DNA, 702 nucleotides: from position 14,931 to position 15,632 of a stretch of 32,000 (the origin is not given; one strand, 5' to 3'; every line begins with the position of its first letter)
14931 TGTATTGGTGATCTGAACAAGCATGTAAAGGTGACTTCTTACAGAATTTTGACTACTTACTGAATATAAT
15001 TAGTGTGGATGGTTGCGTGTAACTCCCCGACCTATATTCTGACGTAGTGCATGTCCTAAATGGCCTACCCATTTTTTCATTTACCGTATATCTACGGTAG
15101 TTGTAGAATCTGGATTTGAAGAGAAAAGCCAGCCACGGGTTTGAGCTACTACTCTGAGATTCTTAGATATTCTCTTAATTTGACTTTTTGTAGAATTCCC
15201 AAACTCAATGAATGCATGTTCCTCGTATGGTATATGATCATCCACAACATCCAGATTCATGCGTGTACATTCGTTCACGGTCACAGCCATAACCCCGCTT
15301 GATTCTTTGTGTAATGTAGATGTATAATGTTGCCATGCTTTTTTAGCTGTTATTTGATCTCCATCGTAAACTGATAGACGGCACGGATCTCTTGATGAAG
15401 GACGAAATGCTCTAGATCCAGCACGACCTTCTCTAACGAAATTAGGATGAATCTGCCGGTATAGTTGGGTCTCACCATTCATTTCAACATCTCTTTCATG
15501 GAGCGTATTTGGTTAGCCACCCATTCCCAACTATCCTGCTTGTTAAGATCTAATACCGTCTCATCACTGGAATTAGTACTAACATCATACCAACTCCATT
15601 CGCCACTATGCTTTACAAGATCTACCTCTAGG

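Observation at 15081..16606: Translationally coupled 375-aa/133-aa operon of unknown function: candidate toxin-antitoxin or abortive-infection pair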

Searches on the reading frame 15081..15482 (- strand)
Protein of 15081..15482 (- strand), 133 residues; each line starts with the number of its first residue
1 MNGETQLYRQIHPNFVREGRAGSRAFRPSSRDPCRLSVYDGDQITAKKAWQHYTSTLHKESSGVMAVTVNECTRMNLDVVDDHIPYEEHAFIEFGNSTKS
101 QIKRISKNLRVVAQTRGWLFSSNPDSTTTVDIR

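Call 3: search_protein_families(library=pfam, proteins=[window:15081-15482:-], max_evalue=1)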
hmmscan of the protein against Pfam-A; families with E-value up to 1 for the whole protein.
window:15081-15482:- (133 aa): 3 families
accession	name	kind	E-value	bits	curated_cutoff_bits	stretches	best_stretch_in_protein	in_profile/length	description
PF10682.15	UL40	-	0.055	13.6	27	1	55-109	70-126/224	Glycoprotein of human cytomegalovirus HHV-5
PF01509.24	TruB_N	-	0.068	14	27.3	1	53-101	11-57/149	TruB family pseudouridylate synthase (N terminal domain)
PF18580.7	HTH_SUN2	-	0.24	12.1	30.4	1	41-71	19-47/58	SUN2 helix-turn-helix domain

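Call 4: search_protein_families(library=padloc, proteins=[window:15081-15482:-], max_evalue=1)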
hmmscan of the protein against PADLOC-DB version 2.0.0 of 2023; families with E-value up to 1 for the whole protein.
window:15081-15482:- (133 aa): 4 families
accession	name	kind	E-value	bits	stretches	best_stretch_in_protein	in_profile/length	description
PDLC04579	PDC-M32B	-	5.3e-47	157.4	1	1-121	1-121/123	-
PDLC04578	PDC-M32B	-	3.7e-41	138.6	1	1-122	1-128/131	-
PDLC04581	PDC-M32B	-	1.4e-21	74.7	1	36-120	1-85/91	-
PDLC04580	PDC-M32B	-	1.4e-11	42.6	1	6-120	15-131/132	-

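Call 5: search_protein_families(library=ncbifam, proteins=[window:15081-15482:-], max_evalue=1)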
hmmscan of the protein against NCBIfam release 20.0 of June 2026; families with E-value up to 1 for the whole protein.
window:15081-15482:- (133 aa): 2 families
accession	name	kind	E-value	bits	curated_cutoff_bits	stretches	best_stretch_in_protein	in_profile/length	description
NF042957.1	phage_res_AbiGI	equivalog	0.071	12.5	300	1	31-108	159-230/249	abortive phage resistance protein AbiGI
TIGR00431.1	TruB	equivalog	0.11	12.2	151.45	1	53-101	33-79/210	tRNA pseudouridine(55) synthase TruB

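Call 10: find_homologous_proteins(query=window:15081-15482:-)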
Query window:15081-15482:- (133 aa): 72 proteins with E <= 0.001 among 72 candidates.
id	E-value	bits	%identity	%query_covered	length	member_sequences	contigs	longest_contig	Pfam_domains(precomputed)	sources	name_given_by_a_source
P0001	8.9e-85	299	100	100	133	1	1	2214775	-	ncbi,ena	-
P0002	5.4e-65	235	87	92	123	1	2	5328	-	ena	-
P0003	1.1e-53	198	70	97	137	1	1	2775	-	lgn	-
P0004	6.1e-53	196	73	90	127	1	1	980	-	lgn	-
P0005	4.8e-50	186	68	90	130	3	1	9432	-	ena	-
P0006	1.0e-47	179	64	96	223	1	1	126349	-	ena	-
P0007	3.0e-44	168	64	94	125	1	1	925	-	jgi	-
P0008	1.5e-43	165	63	94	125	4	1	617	-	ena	-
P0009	5.3e-43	164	64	89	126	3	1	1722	-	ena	-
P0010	1.3e-40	156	59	92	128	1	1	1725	-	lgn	-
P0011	7.0e-38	147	60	89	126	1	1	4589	-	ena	-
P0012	8.0e-36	140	57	90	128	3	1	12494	-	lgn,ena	-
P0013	1.4e-34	136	55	90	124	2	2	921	-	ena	-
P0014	3.9e-34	135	53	90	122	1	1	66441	-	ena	-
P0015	7.2e-34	134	53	90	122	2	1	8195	-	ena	-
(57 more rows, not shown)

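Call 16: find_encoding_contigs(protein=window:15081-15482:-, flank=10000, max_places=3)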
Protein window:15081-15482:- (133 aa): no gene with exactly this product is on record in the collection.

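Call 18: find_related_loci(query=A1, collection=genome_contigs, flank=6000)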
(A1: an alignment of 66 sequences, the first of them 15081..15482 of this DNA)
Query A1 (133 aa) in genome_contigs; peptide patterns used: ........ (x = any residue, [..] = any of these).
179 stretches matched a pattern; 136 encode a relative of the query (tblastn E <= 1e-3); the best 80 are kept; 80 distinct loci.
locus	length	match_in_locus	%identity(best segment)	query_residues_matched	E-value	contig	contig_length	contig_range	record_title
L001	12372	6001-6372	60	1-125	6e-46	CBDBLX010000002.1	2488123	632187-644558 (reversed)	MAG: Nitrosopumilus sp. isolate d80432ba-c2df-4ac8-b91e-8c13a379b252 genome assembly, contig: contig_2, whole genome sho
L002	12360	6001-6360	55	1-120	4e-41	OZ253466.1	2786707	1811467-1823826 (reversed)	MAG: Dehalococcoidia bacterium isolate 7f7fcc17-106b-4c1d-a8d7-7cf201ad70ef genome assembly, chromosome: 1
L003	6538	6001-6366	52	1-122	7e-40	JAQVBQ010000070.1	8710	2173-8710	MAG: Bacteroidales bacterium isolate STD2_69 NODE_32723_length_8710_cov_12.699406_Sandtown_D2, whole genome shotgun sequ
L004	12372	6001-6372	51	1-124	3e-39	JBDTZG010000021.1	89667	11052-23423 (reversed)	MAG: Acidobacteriota bacterium isolate cluster4_bin.160 NODE_135_length_89667_cov_16.395594, whole genome shotgun sequen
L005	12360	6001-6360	50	1-120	3e-39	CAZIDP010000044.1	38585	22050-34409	MAG TPA_asm: uncultured Nitrospirales bacterium isolate SRP241326_co1_1 genome assembly, contig: NODE_1717_length_38585_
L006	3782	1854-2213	51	1-120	3e-39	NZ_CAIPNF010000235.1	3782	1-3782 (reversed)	MAG: uncultured Thiocystis sp. isolate Loclat_bin-17750, whole genome shotgun sequence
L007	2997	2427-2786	51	1-120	3e-38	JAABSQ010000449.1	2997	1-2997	MAG: Desulfobacteraceae bacterium isolate S15.Bin066 Scaffold_409, whole genome shotgun sequence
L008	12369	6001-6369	52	1-123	3e-38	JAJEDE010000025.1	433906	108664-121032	MAG: Chloroflexota bacterium isolate jk18xAbins.55 k141_822068, whole genome shotgun sequence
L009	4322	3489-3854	50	1-122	3e-38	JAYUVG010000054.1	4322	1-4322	MAG: Polaromonas sp. isolate GL124_DN_metabat_88_sub GL124_DN_metabat_88_sub_53, whole genome shotgun sequence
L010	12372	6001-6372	52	1-124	3e-38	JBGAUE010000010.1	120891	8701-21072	MAG: Chromatiaceae bacterium isolate MAG_AAO_AS.1 AAOAS-1_NODE_10_length_120891_cov_34.320402, whole genome shotgun sequ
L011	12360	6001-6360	49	1-120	7e-37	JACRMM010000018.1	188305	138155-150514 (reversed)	MAG: Deltaproteobacteria bacterium isolate NC_groundwater_1907_Pr3_S2p5_68_52 SR2-18-S2p5_coassembly_scaffold_46555, who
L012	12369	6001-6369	49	1-123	1e-37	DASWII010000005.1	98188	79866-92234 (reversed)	MAG TPA_asm: Gemmatimonadales bacterium isolate SMAG_U2865 k141_1488265, whole genome shotgun sequence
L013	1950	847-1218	48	1-124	2e-37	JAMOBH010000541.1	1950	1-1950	MAG: Magnetococcus sp. YQC-5 contig-110_17087, whole genome shotgun sequence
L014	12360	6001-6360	49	1-120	2e-38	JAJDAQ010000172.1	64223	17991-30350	MAG: Deltaproteobacteria bacterium isolate OFTM60 OFTM60_171, whole genome shotgun sequence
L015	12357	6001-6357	51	1-120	2e-37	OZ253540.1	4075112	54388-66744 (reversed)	MAG: Dehalococcoidia bacterium isolate 12151d70-3c61-4942-ab7c-45b58ecc7731 genome assembly, chromosome: 1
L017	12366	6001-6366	52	1-122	2e-37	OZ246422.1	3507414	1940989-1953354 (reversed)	MAG: Tepidiformaceae bacterium isolate 363e1592-b2ce-4993-ab96-5155cae3cb33 genome assembly, chromosome: 1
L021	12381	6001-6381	46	1-127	9e-37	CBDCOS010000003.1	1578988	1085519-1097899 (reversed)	MAG: uncultured Candidatus Binatia bacterium isolate b8bb52a1-eb1f-432d-8f15-544989f8edd8 genome assembly, contig: conti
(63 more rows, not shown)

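Call 20: predict_structure(alignment_id=A1)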
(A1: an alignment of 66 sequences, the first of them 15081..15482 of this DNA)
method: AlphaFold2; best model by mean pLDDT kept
length: 133 residues; sequences in the alignment: 66
mean_pLDDT: 92.8   pTM: 0.86
mean pLDDT of the five models: 92.8, 92.4, 92.3, 92.1, 91.8
residues with pLDDT >= 90: 116; 70-90: 7; 50-70: 3; < 50: 7
segments of 3 or more residues with pLDDT < 50: 127-133
pLDDT, mean of each block of 10 residues (from residue 1): 98 95 96 94 98 97 98 98 95 95 98 98 61 42
secondary structure, 60 per line:
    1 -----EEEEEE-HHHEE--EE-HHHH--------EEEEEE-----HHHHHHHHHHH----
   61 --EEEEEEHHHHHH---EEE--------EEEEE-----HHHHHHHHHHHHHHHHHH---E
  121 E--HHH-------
elements in order: E6-11 H23-26 E35-40 H46-56 E63-68 H69-74 E78-80 E89-93 H99-116

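Call 25: fold_search(model_id=the predicted structure, library=pdb)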
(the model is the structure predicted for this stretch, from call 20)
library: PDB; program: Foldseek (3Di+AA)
matches with E <= 10: 342; with E <= 0.001: 0
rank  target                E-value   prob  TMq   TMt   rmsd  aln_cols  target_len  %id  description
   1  4uje_CH               2.0e-01  0.15  0.24  0.17  10.6       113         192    8  Regulation of the mammalian elongation cycle by 40S subunit rolling: a eukaryotic-specific ribosome rearrangement (released 2014-07-16)
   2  7ohw_H                2.1e-01  0.13  0.22  0.18  10.6       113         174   12  Nog1-TAP associated immature ribosomal particles from S. cerevisiae after rpL25 expression shut down, population B (released 2021-11-03)
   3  1s21                  2.4e-01  0.35  0.35  0.30  11.4       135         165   16  Crystal Structure of AvrPphF ORF2, A Type III Effector from P. syringae (released 2004-09-14)
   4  7dlw_B                2.5e-01  0.41  0.31  0.12   9.1        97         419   10  Crystal structure of Arabidopsis ACS7 in complex with PPG (released 2021-09-29)
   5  1x0m                  2.7e-01  0.33  0.32  0.13   6.5       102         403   13  a Human Kynurenine Aminotransferase II Homologue from Pyrococcus horikoshii OT3 (released 2005-04-12)
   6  7dlw_A                4.5e-01  0.30  0.29  0.11   8.4        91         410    9  Crystal structure of Arabidopsis ACS7 in complex with PPG (released 2021-09-29)
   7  6hrh_A                4.8e-01  0.18  0.29  0.11  11.0        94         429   11  Structure of human erythroid-specific 5'-aminolevulinate synthase, ALAS2 (released 2018-11-07)
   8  3aov_A                5.4e-01  0.18  0.30  0.13   7.5       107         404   13  Crystal structure of Pyrococcus horikoshii kynurenine aminotransferase in complex with PLP (released 2011-10-12)
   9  3nnk_L                5.4e-01  0.15  0.28  0.11  11.0       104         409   10  Biochemical and Structural Characterization of a Ureidoglycine Aminotransferase in the Klebsiella pneumoniae Uric Acid (released 2010-07-07)
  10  3nnk_B                6.2e-01  0.14  0.26  0.11  11.0        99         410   12  Biochemical and Structural Characterization of a Ureidoglycine Aminotransferase in the Klebsiella pneumoniae Uric Acid (released 2010-07-07)
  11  9n0p_C                7.5e-01  0.16  0.26  0.08   9.4        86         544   16  Cryo EM structure of the Open tetramer of Rv2531c from Mycobacterium Tuberculosis. (released 2025-11-26)
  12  3nnk_A                7.5e-01  0.15  0.29  0.12  10.9       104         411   12  Biochemical and Structural Characterization of a Ureidoglycine Aminotransferase in the Klebsiella pneumoniae Uric Acid (released 2010-07-07)
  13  2hw2                  7.5e-01  0.04  0.21  0.20  15.7       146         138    9  Crystal structure of Rifampin ADP-ribosyl transferase in complex with Rifampin (released 2007-07-31)
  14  3if2_A                8.5e-01  0.11  0.24  0.09  10.8        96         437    9  Crystal structure of Putative amino-acid aminotransferase (YP_265399.1) from Psychrobacter arcticum 273-4 at 2.50 A re (released 2009-08-04)
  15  3fkd_C                9.1e-01  0.18  0.27  0.13   8.2        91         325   12  The crystal structure of L-threonine-O-3-phosphate decarboxylase from Porphyromonas gingivalis (released 2009-02-03)
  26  9iaf                  1.1e+00  0.02  0.20  0.19  15.7       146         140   10  Crystal structure of Arr in complex with Rifampicin and Chr-16 (released 2025-12-17)
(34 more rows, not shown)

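Call 27: search_solved_structures(query=A1, max_evalue=10, show_alignments=3)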
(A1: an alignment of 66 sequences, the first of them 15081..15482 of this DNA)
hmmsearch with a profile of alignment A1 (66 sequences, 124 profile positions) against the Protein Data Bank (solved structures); distinct sequences matched with E-value up to 10: 0.

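Call 28: search_protein_families(library=pfam, alignment_id=A1, max_evalue=10)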
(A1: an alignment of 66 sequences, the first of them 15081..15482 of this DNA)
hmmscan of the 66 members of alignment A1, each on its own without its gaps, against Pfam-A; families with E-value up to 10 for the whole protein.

A. member 1, window:15081-15482:- (133 aa): 3 families
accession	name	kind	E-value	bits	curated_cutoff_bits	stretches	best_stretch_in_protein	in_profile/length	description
PF10682.15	UL40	-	0.055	13.6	27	1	55-109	70-126/224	Glycoprotein of human cytomegalovirus HHV-5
PF01509.24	TruB_N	-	0.068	14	27.3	1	53-101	11-57/149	TruB family pseudouridylate synthase (N terminal domain)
PF18580.7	HTH_SUN2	-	0.24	12.1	30.4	1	41-71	19-47/58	SUN2 helix-turn-helix domain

B. families by the number of members that match (of 66 scanned): 19 families
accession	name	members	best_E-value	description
PF18580.7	HTH_SUN2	3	0.012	SUN2 helix-turn-helix domain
PF15928.10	DUF4746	3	0.062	Domain of unknown function (DUF4746)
PF04963.19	Sigma54_CBD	2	0.014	Sigma-54 factor, core binding domain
PF10682.15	UL40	2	0.055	Glycoprotein of human cytomegalovirus HHV-5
PF14718.12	SLT_L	2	0.065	Soluble lytic murein transglycosylase L domain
PF09076.15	Crystall_2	2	0.15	Beta/Gamma crystallin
PF25025.1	EF-Ts_N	1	0.012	Elongation factor Ts, mitochondrial, N-terminal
PF02633.19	Creatininase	1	0.026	Creatinine amidohydrolase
PF01655.23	Ribosomal_L32e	1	0.044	Ribosomal protein L32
PF01509.24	TruB_N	1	0.068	TruB family pseudouridylate synthase (N terminal domain)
PF20909.2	SpGH101_helical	1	0.073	Endo-alpha-N-acetylgalactosaminidase, helical bundle domain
PF09820.16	AAA-ATPase_like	1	0.075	Predicted AAA-ATPase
PF06766.16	Hydrophobin_2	1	0.078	Fungal hydrophobin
PF20991.3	CBP66_1st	1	0.081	Nuclear cap binding complex subunit CBP66 N-terminal domain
PF21274.3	Rng_hyd_C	1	0.092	Aromatic-ring hydroxylase, C-terminal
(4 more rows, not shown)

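Call 35: search_protein_families(library=phrogs, proteins=[window:15081-15482:-], max_evalue=1)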
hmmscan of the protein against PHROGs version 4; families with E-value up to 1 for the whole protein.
window:15081-15482:- (133 aa): 2 families
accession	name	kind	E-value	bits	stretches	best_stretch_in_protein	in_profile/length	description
phrog_31579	-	unknown function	4e-35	121.1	1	1-120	1-120/122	-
phrog_10097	-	unknown function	0.03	15.7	1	41-60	6-25/40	-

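Call 41: search_protein_representatives(alignment_id=A1)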
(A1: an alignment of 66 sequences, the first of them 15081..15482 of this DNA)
Query: 66 sequences, 124 profile positions. Proteins with E-value up to 0.001 (for the whole library): 1359; up to 1e-10: 898; up to 1e-30: 134. The best 150 are listed.
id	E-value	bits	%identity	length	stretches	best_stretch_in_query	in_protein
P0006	6.6e-51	187.7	-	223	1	1-123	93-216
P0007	1.2e-49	183.6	-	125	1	1-122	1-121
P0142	4.6e-48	178.5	-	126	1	1-122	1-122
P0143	8.2e-48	177.7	-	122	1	1-121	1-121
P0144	1.4e-47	177.0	-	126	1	1-123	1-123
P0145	1.5e-47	176.8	-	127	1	1-123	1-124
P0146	9.5e-46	171.0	-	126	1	1-122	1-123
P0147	7.2e-45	168.2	-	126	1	1-122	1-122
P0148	1.3e-44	167.3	-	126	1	1-122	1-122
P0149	4.0e-44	165.8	-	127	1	5-122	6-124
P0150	1.8e-43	163.6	-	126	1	1-122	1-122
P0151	2.2e-43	163.3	-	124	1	1-122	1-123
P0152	4.7e-43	162.3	-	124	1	1-122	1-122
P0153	6.6e-43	161.8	-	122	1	1-121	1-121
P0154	9.1e-43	161.4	-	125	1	1-122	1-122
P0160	5.0e-40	152.5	-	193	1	1-112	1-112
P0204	2.0e-35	137.6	-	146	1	1-121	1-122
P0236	2.7e-33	130.8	-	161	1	1-122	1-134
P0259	2.1e-31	124.7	-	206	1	4-98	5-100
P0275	1.8e-30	121.6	-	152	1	1-111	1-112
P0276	2.1e-30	121.4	-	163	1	1-121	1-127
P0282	6.3e-30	119.9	-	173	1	6-88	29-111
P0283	6.3e-30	119.9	-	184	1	3-121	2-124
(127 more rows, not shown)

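Call 48: fold_search(model_id=the predicted structure, library=viral)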
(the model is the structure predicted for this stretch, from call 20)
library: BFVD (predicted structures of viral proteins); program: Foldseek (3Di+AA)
matches with E <= 10: 268; with E <= 0.001: 0
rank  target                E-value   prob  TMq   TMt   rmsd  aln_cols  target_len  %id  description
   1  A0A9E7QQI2            2.2e-02  0.97  0.48  0.43   9.1       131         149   14  (no name in the UniProt tables at hand)
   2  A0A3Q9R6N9            2.2e-01  0.13  0.22  0.27   9.0        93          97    8  (no name in the UniProt tables at hand)
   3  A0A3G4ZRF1            3.5e-01  0.18  0.31  0.20  11.2       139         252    9  Uncharacterized protein [Dasosvirus sp.]
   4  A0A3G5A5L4            4.8e-01  0.07  0.24  0.17  12.9       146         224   10  Helix-hairpin-helix motif protein [Hyperionvirus sp.]
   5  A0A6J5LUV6            5.8e-01  0.03  0.17  0.10  18.0       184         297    9  Uncharacterized protein [uncultured Caudovirales phage]
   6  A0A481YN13            6.6e-01  0.09  0.29  0.12  10.9       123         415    8  DNA-directed RNA polymerase [Pithovirus LCDPAC01]
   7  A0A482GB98            7.0e-01  0.18  0.29  0.43   7.4        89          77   13  Uncharacterized protein [Escherichia phage vB_EcoM_G2469]
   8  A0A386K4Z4            8.5e-01  0.13  0.26  0.32   9.1        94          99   12  Uncharacterized protein [Shigella phage phi25-307]
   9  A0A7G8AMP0            8.5e-01  0.06  0.21  0.23  13.2       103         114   13  (no name in the UniProt tables at hand)
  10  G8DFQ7                1.0e+00  0.11  0.32  0.07  13.8       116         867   10  (no name in the UniProt tables at hand)
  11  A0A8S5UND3            1.0e+00  0.09  0.24  0.30   9.0        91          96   16  Uncharacterized protein [Siphoviridae sp. ctzr51]
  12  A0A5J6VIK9            1.0e+00  0.09  0.29  0.21   8.9       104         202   15  Uncharacterized protein [Megaviridae environmental sample]
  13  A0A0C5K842            1.1e+00  0.02  0.19  0.14  18.0       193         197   10  (no name in the UniProt tables at hand)
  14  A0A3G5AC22            1.2e+00  0.28  0.47  0.47   4.1       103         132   13  Uncharacterized protein [Hyperionvirus sp.]
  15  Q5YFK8                1.3e+00  0.05  0.22  0.04  11.8       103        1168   14  Uncharacterized protein [Singapore grouper iridovirus]
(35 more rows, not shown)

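Call 51: search_protein_families(library=pfam, proteins=[L003:1236-2711:+, L003:2708-4174:+, L008:2897-4861:+, L011:10409-12346:-, L012:8284-11520:-, L008:8610-11618:+, L021:4404-5168:+, L017:138-4073:+, L017:4030-5502:+, L015:8213-9319:+], max_evalue=0.00001)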
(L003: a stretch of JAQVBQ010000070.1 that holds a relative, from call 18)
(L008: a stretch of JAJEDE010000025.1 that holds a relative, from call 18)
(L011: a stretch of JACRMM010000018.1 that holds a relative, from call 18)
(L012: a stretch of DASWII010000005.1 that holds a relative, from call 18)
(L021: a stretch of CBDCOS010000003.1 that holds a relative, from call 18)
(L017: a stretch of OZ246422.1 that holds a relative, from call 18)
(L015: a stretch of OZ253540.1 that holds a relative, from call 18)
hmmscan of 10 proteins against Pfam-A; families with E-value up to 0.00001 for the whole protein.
L003:1236-2711:+ (491 aa): 3 families
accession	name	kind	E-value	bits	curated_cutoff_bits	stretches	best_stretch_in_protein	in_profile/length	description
PF02384.22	N6_Mtase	-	2.4e-68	231.2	20.4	1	143-453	2-307/311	N-6 DNA Methylase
PF12161.14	HsdM_N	-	1e-11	46.1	24.5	1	3-133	1-135/135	HsdM N-terminal domain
PF07669.17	Eco57I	-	1.9e-09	38.3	25.3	1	260-358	64-171/171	Eco57I restriction-modification methylase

L003:2708-4174:+ (488 aa): 1 family
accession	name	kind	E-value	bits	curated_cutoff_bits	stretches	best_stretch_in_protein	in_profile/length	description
PF01420.25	Methylase_S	-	1.9e-37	129.5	22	2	320-484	1-155/168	Type I restriction modification DNA specificity domain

L008:2897-4861:+ (654 aa): 2 families
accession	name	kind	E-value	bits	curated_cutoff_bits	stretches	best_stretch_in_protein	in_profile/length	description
PF02384.22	N6_Mtase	-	1.5e-55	189.1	20.4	1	171-483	3-279/311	N-6 DNA Methylase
PF12161.14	HsdM_N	-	8.9e-22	78.6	24.5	1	11-145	3-135/135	HsdM N-terminal domain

L011:10409-12346:- (645 aa): 0 families

L012:8284-11520:- (1078 aa): 0 families

L008:8610-11618:+ (1002 aa): 5 families
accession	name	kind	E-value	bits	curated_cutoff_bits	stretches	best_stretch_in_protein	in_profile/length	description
PF18766.7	SWI2_SNF2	-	1.3e-27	97.4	26.7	1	294-523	1-189/221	SWI2/SNF2 ATPase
PF04313.20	HSDR_N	-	2.3e-18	67.2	25.1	1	130-224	109-196/198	Type I restriction enzyme R protein N terminus (HSDR_N)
PF04851.21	ResIII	-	1.5e-13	51.4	22.5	1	291-483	4-163/164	Type III restriction enzyme, res subunit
PF22679.2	T1R_D3-like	-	1.8e-12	48.4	27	1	656-712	96-156/158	Type I restriction enzyme subunit R domain 3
PF00270.35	DEAD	-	5e-07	30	26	1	302-483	11-161/167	DEAD/DEAH box helicase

L021:4404-5168:+ (254 aa): 0 families

L017:138-4073:+ (1311 aa): 4 families
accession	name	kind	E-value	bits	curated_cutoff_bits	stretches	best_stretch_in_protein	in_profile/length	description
PF01645.23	Glu_synthase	-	1.3e-153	512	20.4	1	612-979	3-368/369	Conserved region in glutamate synthase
PF00310.26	GATase_2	-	4.6e-115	385.2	19.9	1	1-237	183-420/420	Glutamine amidotransferases class-II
PF04898.20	Glu_syn_central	-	1.6e-111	372.6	22.8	1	265-550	2-277/277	Glutamate synthase central domain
PF01493.24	GXGXG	-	4.8e-86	287.6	32.5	1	1060-1246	2-188/190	GXGXG motif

L017:4030-5502:+ (490 aa): 10 families
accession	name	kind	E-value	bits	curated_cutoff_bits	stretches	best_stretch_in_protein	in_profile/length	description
PF14691.11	Fer4_20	-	2.6e-23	82.4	25.8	1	37-143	3-112/113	Dihydroprymidine dehydrogenase domain II, 4Fe-4S cluster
PF07992.20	Pyr_redox_2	-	1.9e-22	80.5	26.1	2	157-319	2-166/291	Pyridine nucleotide-disulphide oxidoreductase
PF13450.12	NAD_binding_8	-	1.6e-11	44.7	21.9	1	160-194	1-35/68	NAD(P)-binding Rossmann-like domain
PF01593.30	Amino_oxidase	-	4.9e-11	43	19.8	1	166-195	2-31/443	Flavin containing amine oxidoreductase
PF00070.33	Pyr_redox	-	1.3e-09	38.9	22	1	157-191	1-35/82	Pyridine nucleotide-disulphide oxidoreductase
PF12831.13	FAD_oxidored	-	1.4e-07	31.7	27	1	158-195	2-39/416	FAD dependent oxidoreductase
PF01266.30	DAO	-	1.6e-07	31.7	27.9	1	157-195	1-47/353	FAD dependent oxidoreductase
PF13738.12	Pyr_redox_3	-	1.7e-06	28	30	0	160-214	2-54/305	Pyridine nucleotide-disulphide oxidoreductase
PF01494.25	FAD_binding_3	-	3.7e-06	26.8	22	1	157-188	3-34/349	FAD binding domain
PF00890.30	FAD_binding_2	-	5.6e-06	26.2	20.4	0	158-192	2-36/414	FAD binding domain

L015:8213-9319:+ (368 aa): 4 families
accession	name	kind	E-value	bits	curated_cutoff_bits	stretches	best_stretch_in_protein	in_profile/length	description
PF13304.12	AAA_21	-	1.3e-26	94.8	27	1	27-319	1-304/304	AAA domain, putative AbiEii toxin, Type IV TA system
PF13175.12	AAA_15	-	2.2e-09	37.8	32.1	0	5-48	3-46/374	AAA ATPase domain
PF02463.25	SMC_N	-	3.4e-08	33.6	40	0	5-59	2-57/220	RecF/RecN/SMC N terminal domain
PF11398.14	DUF2813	-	8.6e-06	25.8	21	0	277-344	286-351/372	Protein of unknown function (DUF2813)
